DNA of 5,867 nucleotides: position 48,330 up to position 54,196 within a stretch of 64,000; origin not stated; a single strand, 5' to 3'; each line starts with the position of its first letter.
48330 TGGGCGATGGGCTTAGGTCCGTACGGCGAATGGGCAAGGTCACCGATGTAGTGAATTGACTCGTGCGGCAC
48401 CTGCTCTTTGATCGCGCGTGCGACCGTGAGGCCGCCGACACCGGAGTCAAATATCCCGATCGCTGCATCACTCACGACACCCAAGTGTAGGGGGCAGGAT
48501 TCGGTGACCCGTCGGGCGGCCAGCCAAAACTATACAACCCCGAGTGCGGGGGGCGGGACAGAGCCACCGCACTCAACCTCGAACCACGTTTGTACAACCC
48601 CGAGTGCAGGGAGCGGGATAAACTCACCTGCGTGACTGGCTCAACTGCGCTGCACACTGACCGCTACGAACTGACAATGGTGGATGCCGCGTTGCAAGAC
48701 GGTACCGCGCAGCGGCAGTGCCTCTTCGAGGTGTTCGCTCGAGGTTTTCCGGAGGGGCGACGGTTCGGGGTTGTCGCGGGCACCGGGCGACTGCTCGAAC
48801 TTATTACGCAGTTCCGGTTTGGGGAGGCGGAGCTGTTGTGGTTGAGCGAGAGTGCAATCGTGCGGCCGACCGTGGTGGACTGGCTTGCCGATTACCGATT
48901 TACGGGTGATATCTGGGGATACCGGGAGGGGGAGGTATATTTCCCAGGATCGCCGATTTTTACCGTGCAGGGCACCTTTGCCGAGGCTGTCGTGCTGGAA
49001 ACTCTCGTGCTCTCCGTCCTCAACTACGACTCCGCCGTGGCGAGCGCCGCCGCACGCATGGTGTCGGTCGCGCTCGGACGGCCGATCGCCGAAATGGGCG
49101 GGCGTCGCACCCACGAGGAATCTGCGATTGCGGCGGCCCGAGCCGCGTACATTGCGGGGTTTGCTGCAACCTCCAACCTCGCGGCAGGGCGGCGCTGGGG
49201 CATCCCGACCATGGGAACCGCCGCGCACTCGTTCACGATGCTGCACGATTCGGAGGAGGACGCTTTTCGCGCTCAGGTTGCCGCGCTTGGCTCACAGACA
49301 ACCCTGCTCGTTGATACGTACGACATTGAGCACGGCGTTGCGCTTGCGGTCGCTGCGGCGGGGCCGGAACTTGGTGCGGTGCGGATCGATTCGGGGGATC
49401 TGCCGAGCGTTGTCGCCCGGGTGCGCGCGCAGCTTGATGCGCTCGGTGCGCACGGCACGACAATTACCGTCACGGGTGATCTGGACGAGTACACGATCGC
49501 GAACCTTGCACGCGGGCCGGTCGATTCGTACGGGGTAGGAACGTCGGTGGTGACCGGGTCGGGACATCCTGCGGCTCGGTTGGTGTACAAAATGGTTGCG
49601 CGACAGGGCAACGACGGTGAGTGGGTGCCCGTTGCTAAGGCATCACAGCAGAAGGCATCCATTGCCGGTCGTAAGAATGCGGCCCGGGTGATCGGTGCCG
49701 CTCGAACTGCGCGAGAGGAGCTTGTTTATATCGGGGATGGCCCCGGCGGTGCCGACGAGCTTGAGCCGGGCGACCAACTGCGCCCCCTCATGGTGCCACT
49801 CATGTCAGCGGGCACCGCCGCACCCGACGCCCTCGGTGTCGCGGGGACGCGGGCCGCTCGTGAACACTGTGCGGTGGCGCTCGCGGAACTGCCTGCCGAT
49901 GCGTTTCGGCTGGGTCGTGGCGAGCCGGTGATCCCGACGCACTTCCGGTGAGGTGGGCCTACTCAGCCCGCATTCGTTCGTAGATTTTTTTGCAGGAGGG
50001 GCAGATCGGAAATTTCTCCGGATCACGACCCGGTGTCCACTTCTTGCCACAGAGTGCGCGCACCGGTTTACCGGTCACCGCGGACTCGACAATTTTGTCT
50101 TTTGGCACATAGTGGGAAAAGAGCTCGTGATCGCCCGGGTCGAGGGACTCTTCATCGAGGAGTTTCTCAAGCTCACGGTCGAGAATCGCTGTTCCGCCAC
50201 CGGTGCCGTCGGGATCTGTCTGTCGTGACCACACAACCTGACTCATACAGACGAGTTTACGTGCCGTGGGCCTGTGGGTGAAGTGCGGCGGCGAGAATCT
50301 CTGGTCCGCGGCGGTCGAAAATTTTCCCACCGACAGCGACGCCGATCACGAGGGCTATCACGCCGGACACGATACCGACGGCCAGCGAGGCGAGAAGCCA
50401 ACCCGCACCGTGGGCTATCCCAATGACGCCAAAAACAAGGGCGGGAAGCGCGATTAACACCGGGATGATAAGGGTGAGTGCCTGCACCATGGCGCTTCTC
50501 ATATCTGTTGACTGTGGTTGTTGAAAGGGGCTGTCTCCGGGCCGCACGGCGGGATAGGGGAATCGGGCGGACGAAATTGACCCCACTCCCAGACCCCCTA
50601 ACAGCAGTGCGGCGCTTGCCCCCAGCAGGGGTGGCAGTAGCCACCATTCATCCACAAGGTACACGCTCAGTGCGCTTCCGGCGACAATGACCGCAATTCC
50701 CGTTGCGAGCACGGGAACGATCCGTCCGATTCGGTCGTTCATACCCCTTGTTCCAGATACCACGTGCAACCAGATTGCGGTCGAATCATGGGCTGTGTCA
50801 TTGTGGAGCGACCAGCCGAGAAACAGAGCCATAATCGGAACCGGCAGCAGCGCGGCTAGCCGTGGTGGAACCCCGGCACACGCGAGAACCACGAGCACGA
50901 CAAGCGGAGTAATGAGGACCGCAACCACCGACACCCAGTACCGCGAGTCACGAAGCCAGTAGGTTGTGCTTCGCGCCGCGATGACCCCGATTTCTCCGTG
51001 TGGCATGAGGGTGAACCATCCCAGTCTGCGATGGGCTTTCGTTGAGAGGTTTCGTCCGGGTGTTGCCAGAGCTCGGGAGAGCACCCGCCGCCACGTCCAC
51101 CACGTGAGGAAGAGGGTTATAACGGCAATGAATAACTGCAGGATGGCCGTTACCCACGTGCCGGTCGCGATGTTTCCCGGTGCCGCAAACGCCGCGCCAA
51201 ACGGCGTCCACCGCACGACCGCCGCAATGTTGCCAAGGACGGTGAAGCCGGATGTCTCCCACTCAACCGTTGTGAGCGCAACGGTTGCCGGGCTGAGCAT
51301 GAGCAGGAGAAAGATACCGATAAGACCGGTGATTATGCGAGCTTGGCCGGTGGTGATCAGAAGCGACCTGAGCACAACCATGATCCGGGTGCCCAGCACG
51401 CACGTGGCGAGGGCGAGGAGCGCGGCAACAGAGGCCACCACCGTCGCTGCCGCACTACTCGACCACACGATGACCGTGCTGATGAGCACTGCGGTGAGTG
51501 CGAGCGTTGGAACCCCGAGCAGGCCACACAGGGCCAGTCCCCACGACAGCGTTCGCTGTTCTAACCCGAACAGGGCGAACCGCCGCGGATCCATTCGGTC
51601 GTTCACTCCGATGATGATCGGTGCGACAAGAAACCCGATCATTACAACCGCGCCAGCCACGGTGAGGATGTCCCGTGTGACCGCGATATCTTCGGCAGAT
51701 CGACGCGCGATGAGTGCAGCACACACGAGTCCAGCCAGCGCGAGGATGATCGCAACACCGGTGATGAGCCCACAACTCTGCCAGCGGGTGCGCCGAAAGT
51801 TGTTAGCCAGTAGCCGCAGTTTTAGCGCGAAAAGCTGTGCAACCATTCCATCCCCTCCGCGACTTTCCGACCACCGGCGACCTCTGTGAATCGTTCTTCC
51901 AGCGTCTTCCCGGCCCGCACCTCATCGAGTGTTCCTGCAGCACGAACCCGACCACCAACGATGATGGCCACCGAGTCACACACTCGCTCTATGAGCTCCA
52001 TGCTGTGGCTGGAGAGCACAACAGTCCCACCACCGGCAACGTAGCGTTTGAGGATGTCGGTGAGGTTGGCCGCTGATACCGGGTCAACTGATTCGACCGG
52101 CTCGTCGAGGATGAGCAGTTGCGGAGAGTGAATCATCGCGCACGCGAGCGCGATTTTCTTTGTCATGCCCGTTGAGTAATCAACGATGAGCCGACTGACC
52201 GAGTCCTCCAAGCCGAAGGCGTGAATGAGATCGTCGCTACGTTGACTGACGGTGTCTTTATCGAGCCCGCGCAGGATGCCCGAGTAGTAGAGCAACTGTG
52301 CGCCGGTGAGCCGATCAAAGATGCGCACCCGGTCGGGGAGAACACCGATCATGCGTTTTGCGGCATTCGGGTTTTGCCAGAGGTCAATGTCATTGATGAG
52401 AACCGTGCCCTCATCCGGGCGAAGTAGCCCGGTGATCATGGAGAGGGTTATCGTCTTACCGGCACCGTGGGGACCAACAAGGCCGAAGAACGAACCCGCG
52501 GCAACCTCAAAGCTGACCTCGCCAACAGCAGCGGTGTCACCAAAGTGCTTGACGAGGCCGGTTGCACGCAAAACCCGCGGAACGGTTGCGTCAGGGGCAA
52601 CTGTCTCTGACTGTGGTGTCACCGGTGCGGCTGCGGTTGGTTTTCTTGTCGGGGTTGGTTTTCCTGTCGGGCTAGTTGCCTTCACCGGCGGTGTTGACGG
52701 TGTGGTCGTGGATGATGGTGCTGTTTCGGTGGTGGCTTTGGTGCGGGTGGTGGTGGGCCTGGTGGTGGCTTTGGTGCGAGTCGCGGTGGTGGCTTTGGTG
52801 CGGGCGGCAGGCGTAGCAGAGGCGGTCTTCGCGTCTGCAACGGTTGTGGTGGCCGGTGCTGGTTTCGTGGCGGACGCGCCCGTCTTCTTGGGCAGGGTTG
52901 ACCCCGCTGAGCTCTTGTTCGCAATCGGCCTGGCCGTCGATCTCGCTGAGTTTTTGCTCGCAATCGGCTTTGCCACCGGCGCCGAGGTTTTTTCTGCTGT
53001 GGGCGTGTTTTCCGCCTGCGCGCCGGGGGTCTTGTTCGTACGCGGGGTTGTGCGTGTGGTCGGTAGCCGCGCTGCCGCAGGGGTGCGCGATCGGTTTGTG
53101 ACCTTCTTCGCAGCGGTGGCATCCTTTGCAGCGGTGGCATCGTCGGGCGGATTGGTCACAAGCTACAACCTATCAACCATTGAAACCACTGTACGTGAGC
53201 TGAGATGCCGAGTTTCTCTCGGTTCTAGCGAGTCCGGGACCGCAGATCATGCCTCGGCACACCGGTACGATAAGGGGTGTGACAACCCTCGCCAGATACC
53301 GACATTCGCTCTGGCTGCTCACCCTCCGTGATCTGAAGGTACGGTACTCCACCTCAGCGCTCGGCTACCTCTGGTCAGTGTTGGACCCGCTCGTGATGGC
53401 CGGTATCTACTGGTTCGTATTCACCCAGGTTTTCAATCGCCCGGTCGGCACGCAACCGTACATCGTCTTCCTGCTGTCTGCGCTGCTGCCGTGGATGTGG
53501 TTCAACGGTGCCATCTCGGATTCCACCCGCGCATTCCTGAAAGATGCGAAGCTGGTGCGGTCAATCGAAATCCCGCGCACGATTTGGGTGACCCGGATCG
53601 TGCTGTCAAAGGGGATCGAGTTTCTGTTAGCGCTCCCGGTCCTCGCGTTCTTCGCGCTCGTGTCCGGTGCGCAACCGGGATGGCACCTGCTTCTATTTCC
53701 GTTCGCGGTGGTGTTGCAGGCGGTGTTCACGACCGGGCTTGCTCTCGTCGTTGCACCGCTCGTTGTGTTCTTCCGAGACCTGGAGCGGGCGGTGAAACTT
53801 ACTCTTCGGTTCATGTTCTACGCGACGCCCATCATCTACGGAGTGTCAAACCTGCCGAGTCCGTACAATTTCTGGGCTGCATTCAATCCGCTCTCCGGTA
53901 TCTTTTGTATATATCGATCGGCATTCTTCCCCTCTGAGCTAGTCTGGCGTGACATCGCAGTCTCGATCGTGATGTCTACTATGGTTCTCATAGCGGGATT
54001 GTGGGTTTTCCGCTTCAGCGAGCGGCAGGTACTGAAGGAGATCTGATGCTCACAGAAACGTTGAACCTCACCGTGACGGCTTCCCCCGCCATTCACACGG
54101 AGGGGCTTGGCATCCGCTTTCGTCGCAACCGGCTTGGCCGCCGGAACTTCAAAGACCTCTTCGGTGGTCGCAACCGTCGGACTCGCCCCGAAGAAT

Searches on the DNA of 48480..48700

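Call 92: search_rna_families(source=window, start=48480, end=48700, threshold=evalue, max_evalue=10)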
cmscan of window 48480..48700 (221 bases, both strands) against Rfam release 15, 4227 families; matches with E-value up to 10: 2.
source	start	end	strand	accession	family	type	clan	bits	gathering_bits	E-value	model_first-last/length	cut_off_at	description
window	48567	48639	-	RF02193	TCL6_3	Gene; lncRNA;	-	12.7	40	1.1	67-139/139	no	T-cell leukemia/lymphoma 6 conserved region 3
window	48541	48574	-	RF03801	mir-7143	Gene; miRNA;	-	12.3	90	9.1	14-48/61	no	mir-7143 microRNA precursor family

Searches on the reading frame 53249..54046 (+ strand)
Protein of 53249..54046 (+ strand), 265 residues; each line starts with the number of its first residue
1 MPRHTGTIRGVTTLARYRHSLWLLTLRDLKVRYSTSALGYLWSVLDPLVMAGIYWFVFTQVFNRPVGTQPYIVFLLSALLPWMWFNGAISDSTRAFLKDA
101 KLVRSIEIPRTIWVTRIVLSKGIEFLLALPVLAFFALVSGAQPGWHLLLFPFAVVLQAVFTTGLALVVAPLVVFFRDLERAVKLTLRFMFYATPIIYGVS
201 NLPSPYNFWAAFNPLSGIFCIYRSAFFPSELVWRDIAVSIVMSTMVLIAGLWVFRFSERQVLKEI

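Call 4: search_protein_families(library=pfam, proteins=[window:53249-54046:+], max_evalue=1)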
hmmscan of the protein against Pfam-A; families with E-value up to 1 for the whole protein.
window:53249-54046:+ (265 aa): 2 families
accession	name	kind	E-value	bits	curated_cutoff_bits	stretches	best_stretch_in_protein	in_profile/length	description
PF01061.29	ABC2_membrane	-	1.6e-13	51.1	26.9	1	21-227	3-211/211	ABC-2 type transporter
PF11384.13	DUF3188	-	0.34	11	24.6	1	156-176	24-46/50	Protein of unknown function (DUF3188)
